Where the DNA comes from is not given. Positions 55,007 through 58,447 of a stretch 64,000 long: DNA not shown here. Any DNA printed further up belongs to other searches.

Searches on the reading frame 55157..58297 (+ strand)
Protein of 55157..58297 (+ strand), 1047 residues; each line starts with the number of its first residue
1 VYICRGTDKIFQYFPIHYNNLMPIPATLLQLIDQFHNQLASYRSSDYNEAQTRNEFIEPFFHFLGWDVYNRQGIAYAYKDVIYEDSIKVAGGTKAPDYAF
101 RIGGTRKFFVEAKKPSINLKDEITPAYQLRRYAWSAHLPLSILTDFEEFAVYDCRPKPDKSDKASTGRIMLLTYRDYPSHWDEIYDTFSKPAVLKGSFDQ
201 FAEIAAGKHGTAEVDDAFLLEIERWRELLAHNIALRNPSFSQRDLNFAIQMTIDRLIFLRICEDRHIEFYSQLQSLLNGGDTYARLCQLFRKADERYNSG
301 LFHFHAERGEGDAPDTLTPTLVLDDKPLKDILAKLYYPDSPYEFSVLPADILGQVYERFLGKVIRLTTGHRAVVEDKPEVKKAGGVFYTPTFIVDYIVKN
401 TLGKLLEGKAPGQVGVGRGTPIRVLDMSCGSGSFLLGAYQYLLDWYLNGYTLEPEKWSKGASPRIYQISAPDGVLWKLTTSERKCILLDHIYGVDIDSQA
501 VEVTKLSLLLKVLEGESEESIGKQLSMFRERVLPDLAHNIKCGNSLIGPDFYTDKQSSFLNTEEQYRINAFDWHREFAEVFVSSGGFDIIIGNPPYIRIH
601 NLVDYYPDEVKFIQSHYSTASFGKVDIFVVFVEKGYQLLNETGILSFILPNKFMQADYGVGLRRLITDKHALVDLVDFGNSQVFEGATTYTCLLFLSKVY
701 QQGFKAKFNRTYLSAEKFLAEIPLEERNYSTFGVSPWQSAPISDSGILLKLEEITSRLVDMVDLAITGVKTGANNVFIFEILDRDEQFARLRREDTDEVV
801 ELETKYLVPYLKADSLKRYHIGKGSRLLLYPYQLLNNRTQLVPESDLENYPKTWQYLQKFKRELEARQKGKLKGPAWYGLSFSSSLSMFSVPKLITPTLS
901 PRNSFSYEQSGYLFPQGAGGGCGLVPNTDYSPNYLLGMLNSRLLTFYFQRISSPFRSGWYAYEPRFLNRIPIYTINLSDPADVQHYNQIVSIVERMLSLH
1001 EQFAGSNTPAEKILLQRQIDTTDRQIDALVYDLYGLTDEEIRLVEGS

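Call 4: search_protein_families(library=pfam, proteins=[window:55157-58297:+], max_evalue=1)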
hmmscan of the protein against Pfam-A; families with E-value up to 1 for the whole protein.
window:55157-58297:+ (1047 aa): 7 families
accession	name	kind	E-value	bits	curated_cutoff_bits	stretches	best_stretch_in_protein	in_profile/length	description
PF07669.17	Eco57I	-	4.7e-46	157.4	25.3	1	490-684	2-171/171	Eco57I restriction-modification methylase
PF02384.22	N6_Mtase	-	4e-10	39.9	20.4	2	350-510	4-99/311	N-6 DNA Methylase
PF20473.4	MmeI_Mtase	-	5.5e-10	39.3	27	1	421-653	20-202/259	MmeI, DNA-methyltransferase domain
PF12950.13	TaqI_C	-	5.4e-09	36.8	26.5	1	858-972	32-118/118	TaqI-like C-terminal specificity domain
PF04313.20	HSDR_N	-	1.1e-08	35.6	25.1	1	47-158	2-196/198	Type I restriction enzyme R protein N terminus (HSDR_N)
PF13588.12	HSDR_N_2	-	0.0063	17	25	1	76-160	19-102/110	Type I restriction enzyme R protein N terminus (HSDR_N)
PF20464.3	MmeI_N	-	0.052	14.3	27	1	46-183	16-143/181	MmeI, N-terminal domain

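Call 5: search_protein_families(library=padloc, proteins=[window:55157-58297:+], max_evalue=1)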
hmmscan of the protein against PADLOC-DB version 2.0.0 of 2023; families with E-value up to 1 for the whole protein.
window:55157-58297:+ (1047 aa): 86 families (the best 25 are shown)
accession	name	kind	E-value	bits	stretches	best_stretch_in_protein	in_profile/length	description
PDLC03604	REase_MTase_IIG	-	2.7e-253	841.4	1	27-1041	9-1001/1011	Type IIG restriction enzyme-methyltransferase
PDLC03612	REase_MTase_IIG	-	4.7e-69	231.7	2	567-1046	784-1245/1247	Type IIG restriction enzyme-methyltransferase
PDLC03629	REase_MTase_IIG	-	2.2e-68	229.1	1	371-984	369-977/1182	Type IIG restriction enzyme-methyltransferase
PDLC03335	MTase_II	-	1e-66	223.9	2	566-974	174-573/607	Type II methyltransferase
PDLC03609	REase_MTase_IIG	-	3.9e-60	201.7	3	483-963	482-919/1066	Type IIG restriction enzyme-methyltransferase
PDLC03250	MTase_II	-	3.9e-43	146.2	1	380-1045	159-769/775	Type II methyltransferase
PDLC03596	REase_MTase_IIG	-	2.5e-38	129.8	2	561-1047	685-1145/1148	Type IIG restriction enzyme-methyltransferase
PDLC03226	MTase_II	-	1e-35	121.4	3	585-716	127-256/579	Type II methyltransferase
PDLC03245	MTase_II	-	1.2e-32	111.2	2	587-993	159-550/577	Type II methyltransferase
PDLC03601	REase_MTase_IIG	-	7.2e-29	98.2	2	582-914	669-999/1110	Type IIG restriction enzyme-methyltransferase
PDLC02643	DrmMI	-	8.8e-29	98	2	563-669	845-953/1347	DrmMI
PDLC03630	REase_MTase_IIG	-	3.9e-27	92.5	2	559-870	580-913/1100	Type IIG restriction enzyme-methyltransferase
PDLC03313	MTase_II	-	7.9e-27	92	1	584-972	142-515/563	Type II methyltransferase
PDLC02529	PglX|PglXI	-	1.2e-25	87.4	3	487-676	269-444/1189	PglX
PDLC03248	MTase_II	-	7.5e-25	85.6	2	586-693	85-191/521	Type II methyltransferase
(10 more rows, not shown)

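Call 6: search_protein_families(library=ncbifam, proteins=[window:55157-58297:+], max_evalue=1)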
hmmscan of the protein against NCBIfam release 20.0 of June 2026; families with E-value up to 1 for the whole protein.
window:55157-58297:+ (1047 aa): 9 families
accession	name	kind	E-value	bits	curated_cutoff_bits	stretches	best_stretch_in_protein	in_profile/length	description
NF033452.1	BREX_1_MTaseX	exception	7e-28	97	500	3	583-819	504-747/1210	BREX-1 system adenine-specific DNA-methyltransferase PglX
NF033451.1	BREX_2_MTaseX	equivalog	6.9e-22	77.1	400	2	380-693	191-464/1185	BREX-2 system adenine-specific DNA-methyltransferase PglX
NF033455.1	BREX_6_MTaseX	exception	1.1e-11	43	900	2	582-681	550-641/1319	BREX-6 system adenine-specific DNA-methyltransferase PglX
NF033454.1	BREX_5_MTaseX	exception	7.2e-07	27.1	900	2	350-406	191-244/1404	BREX-5 system adenine-specific DNA-methyltransferase PglX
NF047738.1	antiphage_MADS2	equivalog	5e-06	25.1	720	1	423-704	334-572/654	methylation-associated defense system DNA methyltransferase MAD2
TIGR02987.1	met_A_Alw26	exception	2.2e-05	23.4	353.5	1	569-607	112-133/523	Alw26I/Eco31I/Esp3I family type II restriction adenine-specific DNA-methyltransferase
TIGR03534.1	RF_mod_PrmC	equivalog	0.00064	19.3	199.1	1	566-600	140-170/253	peptide chain release factor N(5)-glutamine methyltransferase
TIGR00497.1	hsdM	equivalog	0.025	13.3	242.75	0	381-438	196-240/515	type I restriction-modification system subunit M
TIGR00536.1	hemK_fam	subfamily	0.028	13.5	115.5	1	579-612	180-207/286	HemK family protein methyltransferase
